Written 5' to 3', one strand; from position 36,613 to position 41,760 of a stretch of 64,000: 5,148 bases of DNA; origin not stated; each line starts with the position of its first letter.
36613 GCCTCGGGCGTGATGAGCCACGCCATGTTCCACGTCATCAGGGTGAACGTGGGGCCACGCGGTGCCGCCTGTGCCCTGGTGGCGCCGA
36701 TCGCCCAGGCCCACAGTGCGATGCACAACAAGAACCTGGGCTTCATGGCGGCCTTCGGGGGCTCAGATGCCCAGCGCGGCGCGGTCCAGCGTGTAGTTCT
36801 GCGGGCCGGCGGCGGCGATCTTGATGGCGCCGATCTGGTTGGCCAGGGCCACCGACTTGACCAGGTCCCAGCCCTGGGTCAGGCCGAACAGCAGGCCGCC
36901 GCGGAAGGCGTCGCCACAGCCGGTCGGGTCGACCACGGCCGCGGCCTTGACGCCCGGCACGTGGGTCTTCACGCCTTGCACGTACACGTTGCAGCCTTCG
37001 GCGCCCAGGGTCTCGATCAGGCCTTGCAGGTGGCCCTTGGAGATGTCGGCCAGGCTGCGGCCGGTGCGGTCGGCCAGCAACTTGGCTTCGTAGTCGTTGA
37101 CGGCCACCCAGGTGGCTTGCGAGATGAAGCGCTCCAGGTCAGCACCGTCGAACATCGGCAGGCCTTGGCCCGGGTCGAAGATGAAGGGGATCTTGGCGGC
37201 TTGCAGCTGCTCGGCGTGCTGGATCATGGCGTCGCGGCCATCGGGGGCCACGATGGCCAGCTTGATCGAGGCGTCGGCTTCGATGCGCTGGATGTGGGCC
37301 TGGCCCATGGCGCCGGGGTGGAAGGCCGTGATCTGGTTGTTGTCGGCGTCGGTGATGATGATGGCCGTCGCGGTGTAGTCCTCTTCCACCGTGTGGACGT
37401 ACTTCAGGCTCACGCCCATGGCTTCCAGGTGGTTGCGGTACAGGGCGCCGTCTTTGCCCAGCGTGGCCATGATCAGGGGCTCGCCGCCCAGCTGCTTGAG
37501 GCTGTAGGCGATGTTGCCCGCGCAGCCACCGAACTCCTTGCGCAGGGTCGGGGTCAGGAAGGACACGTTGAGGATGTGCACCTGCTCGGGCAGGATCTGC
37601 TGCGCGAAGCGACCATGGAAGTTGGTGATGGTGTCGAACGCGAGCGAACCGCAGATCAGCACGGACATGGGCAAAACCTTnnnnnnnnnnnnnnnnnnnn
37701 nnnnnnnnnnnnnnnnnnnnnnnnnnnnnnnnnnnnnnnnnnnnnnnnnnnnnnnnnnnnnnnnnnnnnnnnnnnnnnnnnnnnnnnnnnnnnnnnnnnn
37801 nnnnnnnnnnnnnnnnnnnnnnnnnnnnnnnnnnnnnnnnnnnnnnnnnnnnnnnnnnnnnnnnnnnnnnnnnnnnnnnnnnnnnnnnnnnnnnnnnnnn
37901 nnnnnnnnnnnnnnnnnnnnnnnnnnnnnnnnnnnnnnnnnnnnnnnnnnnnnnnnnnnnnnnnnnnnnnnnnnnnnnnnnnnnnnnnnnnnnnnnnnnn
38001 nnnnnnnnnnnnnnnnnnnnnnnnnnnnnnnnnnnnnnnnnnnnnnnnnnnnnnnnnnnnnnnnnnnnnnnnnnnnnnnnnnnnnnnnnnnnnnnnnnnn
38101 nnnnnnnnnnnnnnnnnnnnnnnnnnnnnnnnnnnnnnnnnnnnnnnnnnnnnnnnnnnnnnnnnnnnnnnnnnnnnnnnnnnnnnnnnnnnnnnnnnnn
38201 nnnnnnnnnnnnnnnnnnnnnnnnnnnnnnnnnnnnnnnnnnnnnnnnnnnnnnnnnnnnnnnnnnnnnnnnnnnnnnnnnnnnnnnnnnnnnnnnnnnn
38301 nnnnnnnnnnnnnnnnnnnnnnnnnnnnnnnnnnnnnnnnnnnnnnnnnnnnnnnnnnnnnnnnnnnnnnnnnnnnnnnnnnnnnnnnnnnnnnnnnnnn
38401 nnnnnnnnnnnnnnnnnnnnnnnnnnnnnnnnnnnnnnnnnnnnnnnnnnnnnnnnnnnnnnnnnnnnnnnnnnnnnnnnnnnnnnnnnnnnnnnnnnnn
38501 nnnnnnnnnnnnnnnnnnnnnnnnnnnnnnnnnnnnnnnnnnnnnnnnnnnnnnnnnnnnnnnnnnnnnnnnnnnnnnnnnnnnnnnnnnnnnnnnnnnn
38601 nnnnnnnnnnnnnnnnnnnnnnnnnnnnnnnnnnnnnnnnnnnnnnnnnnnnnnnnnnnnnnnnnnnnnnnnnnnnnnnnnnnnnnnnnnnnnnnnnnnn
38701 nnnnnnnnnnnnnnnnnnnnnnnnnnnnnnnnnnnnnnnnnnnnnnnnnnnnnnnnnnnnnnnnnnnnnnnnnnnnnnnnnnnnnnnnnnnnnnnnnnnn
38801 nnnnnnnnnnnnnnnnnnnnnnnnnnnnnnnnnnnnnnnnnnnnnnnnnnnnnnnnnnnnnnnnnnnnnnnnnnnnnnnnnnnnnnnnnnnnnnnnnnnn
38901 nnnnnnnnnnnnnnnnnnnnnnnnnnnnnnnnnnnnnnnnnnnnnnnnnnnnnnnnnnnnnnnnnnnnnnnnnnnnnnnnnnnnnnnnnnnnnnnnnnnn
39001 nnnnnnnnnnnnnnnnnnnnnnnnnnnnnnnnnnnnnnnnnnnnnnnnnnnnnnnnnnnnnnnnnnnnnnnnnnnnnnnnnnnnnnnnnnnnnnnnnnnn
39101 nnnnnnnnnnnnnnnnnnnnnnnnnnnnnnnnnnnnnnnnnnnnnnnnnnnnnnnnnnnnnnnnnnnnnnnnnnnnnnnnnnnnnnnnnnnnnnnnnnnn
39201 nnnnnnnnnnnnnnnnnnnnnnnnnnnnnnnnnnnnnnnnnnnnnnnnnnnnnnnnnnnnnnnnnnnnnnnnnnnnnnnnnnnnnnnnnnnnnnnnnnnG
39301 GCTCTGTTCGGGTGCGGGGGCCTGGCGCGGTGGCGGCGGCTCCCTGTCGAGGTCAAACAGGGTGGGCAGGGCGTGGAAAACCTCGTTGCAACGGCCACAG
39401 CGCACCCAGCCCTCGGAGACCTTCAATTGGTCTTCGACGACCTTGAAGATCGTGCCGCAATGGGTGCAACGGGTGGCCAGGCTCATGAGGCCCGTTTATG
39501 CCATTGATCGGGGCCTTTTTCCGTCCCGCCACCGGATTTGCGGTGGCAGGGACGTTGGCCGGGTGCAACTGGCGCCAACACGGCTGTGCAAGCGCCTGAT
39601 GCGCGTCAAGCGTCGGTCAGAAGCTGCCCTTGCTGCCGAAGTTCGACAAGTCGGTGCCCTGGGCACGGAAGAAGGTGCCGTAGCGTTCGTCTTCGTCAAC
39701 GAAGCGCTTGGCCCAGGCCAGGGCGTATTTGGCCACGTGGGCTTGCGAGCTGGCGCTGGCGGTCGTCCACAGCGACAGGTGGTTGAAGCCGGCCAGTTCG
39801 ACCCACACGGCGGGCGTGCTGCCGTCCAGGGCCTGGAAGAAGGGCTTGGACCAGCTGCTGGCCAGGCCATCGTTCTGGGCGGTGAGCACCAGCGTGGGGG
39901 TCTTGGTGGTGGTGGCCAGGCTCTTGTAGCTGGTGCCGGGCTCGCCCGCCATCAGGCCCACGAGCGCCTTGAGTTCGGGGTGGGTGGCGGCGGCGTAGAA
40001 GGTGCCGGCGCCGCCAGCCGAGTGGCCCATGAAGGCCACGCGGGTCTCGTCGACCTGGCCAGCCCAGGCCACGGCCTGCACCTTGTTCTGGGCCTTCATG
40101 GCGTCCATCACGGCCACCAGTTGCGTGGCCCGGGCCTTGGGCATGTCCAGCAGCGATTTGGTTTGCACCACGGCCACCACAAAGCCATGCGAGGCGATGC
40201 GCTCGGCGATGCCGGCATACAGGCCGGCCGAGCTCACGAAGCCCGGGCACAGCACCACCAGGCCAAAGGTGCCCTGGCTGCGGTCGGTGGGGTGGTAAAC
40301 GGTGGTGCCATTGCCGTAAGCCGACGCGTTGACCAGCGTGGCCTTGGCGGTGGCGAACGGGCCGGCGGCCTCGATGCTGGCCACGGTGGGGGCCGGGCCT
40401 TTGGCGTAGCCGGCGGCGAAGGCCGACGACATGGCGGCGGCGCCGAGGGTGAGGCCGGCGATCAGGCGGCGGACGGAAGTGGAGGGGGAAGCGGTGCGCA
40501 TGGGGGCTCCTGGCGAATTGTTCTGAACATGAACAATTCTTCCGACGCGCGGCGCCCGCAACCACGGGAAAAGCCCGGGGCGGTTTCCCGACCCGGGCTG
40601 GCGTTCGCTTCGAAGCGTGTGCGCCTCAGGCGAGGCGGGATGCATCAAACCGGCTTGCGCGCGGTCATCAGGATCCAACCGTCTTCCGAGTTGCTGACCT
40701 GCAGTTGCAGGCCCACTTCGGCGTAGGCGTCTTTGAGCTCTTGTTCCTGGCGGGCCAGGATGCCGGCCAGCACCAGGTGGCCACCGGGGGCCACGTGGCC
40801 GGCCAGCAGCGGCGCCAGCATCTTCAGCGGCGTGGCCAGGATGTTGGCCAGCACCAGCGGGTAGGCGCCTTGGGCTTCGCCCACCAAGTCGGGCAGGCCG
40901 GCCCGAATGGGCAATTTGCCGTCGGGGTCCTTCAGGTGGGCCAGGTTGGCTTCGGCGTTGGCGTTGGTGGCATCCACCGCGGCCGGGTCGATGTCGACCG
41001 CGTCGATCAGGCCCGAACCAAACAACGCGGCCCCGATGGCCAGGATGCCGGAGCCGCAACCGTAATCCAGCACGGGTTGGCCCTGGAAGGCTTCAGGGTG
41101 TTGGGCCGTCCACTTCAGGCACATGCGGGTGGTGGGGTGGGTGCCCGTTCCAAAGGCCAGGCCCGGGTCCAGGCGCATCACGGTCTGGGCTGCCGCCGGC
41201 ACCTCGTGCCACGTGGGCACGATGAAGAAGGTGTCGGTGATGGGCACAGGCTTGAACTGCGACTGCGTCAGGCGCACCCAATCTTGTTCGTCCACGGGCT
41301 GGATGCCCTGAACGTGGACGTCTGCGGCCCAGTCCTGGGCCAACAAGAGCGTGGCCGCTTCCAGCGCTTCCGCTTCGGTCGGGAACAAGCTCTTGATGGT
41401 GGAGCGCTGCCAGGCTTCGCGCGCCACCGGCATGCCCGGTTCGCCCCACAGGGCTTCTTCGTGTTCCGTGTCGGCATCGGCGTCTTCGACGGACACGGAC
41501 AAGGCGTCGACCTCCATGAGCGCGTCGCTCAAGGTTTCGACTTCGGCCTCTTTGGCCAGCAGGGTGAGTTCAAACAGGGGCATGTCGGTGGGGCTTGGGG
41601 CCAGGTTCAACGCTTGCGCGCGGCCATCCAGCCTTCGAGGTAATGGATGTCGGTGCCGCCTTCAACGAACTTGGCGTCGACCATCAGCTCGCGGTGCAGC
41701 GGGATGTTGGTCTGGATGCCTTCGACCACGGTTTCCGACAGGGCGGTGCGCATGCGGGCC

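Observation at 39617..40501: Divergent PETase/cutinase-like secreted hydrolase with a remodelled substrate cleft, inserted between prmA and DUF3426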

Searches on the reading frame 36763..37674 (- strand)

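Call 30: search_protein_families(library=pfam, proteins=[window:36763-37674:-], max_evalue=0.00001)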
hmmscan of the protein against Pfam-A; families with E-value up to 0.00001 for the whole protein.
window:36763-37674:- (303 aa): 1 family
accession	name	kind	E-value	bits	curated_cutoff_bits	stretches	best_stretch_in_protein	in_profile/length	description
PF00294.29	PfkB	-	1.1e-38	133.7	25.8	1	40-293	27-297/302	pfkB family carbohydrate kinase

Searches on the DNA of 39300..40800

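Call 71: search_rna_families(source=window, start=39300, end=40800, threshold=evalue, max_evalue=1)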
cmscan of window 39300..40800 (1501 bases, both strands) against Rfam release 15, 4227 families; matches with E-value up to 1: 1.
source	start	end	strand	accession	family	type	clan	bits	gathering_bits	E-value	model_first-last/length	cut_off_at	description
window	40531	40598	+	RF00627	P15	Gene;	-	18.9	70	0.33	1-119/119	no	Pseudomonas sRNA P15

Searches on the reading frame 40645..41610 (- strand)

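Call 30: search_protein_families(library=pfam, proteins=[window:40645-41610:-], max_evalue=0.00001)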
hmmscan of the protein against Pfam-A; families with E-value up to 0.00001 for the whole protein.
window:40645-41610:- (321 aa): 1 family
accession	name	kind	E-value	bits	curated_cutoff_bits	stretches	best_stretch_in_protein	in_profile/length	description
PF06325.19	PrmA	-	3.3e-77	260.3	22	1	13-319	3-295/296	Ribosomal protein L11 methyltransferase (PrmA)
